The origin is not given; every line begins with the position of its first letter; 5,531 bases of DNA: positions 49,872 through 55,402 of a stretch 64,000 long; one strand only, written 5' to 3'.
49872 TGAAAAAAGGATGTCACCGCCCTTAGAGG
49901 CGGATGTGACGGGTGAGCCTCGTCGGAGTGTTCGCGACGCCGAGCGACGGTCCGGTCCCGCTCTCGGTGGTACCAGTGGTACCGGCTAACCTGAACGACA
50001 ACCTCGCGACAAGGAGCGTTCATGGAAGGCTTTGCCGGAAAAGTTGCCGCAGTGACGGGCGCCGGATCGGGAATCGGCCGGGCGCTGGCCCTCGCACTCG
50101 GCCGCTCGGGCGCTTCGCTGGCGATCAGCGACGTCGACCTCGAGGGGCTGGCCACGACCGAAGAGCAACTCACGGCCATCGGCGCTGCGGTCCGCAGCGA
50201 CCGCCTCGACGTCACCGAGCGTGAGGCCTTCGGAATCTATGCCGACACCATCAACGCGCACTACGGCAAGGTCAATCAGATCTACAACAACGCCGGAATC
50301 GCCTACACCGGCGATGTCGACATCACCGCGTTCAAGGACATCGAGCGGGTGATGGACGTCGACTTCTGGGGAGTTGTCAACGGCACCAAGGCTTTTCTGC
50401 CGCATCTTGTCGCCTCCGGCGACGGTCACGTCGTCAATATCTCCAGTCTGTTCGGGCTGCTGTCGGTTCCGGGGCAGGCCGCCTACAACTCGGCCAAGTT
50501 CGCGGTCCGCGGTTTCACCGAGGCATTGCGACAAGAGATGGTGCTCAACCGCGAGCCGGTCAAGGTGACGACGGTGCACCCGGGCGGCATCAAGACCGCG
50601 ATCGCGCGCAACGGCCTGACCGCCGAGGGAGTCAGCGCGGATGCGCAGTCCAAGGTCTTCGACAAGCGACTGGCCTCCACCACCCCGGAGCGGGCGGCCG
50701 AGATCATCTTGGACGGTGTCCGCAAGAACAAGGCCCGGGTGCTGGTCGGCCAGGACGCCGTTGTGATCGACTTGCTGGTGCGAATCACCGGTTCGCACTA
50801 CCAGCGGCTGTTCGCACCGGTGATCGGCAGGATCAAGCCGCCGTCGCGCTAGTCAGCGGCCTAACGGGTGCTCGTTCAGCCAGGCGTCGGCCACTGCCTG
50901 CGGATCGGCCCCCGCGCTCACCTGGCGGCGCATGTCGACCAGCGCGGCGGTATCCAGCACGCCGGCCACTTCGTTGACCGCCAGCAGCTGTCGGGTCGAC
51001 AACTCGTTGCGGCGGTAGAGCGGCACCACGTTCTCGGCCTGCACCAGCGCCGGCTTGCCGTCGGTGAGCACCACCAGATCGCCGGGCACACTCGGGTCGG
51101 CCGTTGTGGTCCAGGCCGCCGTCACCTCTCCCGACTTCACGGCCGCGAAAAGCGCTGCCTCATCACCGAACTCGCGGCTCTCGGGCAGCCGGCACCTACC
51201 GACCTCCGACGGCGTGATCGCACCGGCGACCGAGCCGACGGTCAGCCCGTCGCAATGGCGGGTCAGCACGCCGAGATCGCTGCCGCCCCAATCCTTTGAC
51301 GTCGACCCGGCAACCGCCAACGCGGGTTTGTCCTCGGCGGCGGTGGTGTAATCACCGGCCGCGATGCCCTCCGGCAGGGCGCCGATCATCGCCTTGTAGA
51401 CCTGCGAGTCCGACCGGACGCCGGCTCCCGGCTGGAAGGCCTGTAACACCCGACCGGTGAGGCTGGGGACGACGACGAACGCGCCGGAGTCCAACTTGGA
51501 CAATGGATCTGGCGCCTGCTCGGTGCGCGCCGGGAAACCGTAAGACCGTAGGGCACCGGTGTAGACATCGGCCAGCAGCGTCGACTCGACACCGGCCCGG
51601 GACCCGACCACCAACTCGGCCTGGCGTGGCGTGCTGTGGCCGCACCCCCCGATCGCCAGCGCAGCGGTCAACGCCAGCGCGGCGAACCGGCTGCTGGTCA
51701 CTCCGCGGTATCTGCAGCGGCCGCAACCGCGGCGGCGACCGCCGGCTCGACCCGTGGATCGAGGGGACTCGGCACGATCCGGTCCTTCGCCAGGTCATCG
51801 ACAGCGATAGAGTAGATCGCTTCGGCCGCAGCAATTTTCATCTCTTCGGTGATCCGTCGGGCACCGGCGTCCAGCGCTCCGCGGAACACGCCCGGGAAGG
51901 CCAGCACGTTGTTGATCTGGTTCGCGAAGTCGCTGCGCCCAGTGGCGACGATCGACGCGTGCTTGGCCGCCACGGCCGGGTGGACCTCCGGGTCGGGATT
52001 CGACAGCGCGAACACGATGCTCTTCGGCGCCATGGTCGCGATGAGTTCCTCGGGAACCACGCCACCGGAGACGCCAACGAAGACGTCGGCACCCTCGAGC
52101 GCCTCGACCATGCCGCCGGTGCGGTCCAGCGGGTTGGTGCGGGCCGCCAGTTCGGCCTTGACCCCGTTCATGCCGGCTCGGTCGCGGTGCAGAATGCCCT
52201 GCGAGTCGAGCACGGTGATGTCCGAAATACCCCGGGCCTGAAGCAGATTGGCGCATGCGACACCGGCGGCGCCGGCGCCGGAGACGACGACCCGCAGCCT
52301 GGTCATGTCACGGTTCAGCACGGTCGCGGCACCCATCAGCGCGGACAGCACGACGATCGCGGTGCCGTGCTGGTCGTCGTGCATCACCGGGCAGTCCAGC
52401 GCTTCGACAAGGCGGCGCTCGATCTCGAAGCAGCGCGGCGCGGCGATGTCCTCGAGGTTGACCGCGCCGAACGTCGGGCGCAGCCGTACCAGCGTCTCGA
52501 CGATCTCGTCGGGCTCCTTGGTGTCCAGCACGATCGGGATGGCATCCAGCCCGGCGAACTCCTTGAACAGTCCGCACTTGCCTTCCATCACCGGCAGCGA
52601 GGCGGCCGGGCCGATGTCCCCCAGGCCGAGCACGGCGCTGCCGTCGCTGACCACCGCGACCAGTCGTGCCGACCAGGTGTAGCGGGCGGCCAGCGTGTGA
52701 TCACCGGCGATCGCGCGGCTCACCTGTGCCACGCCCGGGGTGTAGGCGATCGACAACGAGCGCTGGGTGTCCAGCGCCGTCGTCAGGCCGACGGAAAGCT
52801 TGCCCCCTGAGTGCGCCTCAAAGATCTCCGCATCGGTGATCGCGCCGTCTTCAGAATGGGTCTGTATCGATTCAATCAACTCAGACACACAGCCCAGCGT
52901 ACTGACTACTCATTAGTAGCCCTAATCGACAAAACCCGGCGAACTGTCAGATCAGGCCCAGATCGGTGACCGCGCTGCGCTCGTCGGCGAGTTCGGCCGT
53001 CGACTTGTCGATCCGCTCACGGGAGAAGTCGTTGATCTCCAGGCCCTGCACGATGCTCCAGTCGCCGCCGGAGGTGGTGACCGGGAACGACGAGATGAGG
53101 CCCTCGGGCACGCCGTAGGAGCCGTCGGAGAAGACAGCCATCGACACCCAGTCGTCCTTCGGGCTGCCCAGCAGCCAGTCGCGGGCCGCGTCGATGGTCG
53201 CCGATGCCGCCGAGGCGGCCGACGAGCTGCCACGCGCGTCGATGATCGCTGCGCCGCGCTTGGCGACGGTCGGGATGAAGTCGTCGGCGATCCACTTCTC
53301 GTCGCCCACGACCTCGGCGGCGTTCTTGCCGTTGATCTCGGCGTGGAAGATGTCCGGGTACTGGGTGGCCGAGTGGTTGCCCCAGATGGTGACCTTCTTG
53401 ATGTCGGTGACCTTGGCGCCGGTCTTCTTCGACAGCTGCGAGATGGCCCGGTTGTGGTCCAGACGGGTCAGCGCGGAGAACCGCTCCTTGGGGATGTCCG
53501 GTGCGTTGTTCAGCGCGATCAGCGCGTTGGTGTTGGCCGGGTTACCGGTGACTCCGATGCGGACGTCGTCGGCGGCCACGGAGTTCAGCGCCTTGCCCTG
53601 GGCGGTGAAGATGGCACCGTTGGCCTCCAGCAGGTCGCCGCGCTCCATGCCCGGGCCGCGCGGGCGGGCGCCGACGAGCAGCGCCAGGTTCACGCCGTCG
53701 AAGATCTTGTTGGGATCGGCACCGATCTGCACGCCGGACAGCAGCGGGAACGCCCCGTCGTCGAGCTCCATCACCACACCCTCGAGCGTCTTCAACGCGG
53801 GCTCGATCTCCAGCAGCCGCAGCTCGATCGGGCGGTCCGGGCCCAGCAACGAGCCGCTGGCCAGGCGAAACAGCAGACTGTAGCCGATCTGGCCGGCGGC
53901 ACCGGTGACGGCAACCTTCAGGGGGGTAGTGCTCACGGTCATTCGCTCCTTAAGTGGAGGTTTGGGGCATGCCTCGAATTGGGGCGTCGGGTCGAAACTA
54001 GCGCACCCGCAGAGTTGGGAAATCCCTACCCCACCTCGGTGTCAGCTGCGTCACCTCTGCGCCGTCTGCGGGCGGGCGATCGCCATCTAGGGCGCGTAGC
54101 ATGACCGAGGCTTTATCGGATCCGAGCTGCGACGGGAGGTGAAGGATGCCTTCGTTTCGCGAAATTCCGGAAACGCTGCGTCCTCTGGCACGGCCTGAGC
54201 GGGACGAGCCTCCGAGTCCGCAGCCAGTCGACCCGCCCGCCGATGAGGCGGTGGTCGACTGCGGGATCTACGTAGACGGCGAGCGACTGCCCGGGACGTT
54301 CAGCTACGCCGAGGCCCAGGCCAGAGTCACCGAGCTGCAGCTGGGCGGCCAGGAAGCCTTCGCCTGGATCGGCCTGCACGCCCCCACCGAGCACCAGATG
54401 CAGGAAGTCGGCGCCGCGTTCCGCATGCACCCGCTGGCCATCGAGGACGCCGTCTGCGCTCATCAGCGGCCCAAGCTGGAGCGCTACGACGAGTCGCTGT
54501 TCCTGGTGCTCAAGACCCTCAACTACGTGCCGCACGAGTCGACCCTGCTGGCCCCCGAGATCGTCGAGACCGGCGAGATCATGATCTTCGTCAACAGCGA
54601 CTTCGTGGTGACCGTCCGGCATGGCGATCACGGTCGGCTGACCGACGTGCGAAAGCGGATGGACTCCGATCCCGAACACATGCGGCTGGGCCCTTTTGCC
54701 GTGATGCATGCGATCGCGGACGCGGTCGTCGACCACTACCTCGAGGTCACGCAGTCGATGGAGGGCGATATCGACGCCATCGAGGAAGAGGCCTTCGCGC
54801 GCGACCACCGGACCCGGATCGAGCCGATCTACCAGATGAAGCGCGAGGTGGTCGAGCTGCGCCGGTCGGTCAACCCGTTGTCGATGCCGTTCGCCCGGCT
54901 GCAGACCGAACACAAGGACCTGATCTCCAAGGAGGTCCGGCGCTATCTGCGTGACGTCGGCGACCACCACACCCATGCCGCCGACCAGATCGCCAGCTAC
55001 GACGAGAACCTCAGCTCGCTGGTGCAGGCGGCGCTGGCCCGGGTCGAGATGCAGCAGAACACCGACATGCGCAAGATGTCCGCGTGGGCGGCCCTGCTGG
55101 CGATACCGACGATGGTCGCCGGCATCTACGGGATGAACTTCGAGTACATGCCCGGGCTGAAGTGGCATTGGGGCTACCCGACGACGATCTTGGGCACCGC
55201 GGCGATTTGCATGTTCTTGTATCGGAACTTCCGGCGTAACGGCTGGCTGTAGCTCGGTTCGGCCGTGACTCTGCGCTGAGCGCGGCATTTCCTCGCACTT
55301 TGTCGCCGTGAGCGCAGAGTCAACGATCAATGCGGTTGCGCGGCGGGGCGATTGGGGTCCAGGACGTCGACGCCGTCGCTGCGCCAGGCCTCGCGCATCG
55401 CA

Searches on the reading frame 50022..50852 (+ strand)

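Call 8: search_protein_families(library=pfam, proteins=[window:50022-50852:+], max_evalue=0.0001)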
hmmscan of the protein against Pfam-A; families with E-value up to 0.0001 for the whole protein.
window:50022-50852:+ (276 aa): 3 families
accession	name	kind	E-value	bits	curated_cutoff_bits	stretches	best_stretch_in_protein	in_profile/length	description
PF00106.31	adh_short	-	3.9e-46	157.4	26.6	1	7-197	1-189/195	short chain dehydrogenase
PF13561.12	adh_short_C2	-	1.2e-31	110.5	27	1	13-230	1-214/236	Enoyl-(Acyl carrier protein) reductase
PF08659.16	KR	-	7e-11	42.8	22.6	1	11-171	5-165/180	KR domain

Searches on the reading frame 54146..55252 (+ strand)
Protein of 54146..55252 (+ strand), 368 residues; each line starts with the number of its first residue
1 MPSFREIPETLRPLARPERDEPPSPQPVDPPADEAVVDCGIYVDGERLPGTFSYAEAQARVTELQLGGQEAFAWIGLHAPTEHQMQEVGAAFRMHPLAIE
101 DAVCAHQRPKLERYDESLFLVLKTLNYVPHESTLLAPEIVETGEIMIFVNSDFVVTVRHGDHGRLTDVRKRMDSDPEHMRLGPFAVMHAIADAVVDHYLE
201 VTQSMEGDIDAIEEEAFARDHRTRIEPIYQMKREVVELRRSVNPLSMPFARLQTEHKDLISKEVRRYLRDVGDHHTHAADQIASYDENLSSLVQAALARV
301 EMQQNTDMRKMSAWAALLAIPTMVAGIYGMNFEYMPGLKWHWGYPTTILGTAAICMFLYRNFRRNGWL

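Call 35: search_protein_families(library=pfam, proteins=[window:54146-55252:+], max_evalue=0.0001)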
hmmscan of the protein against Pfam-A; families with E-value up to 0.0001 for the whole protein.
window:54146-55252:+ (368 aa): 1 family
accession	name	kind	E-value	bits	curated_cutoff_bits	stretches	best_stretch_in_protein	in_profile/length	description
PF01544.23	CorA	-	2.7e-60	204.6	27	1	70-364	2-292/292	CorA-like Mg2+ transporter protein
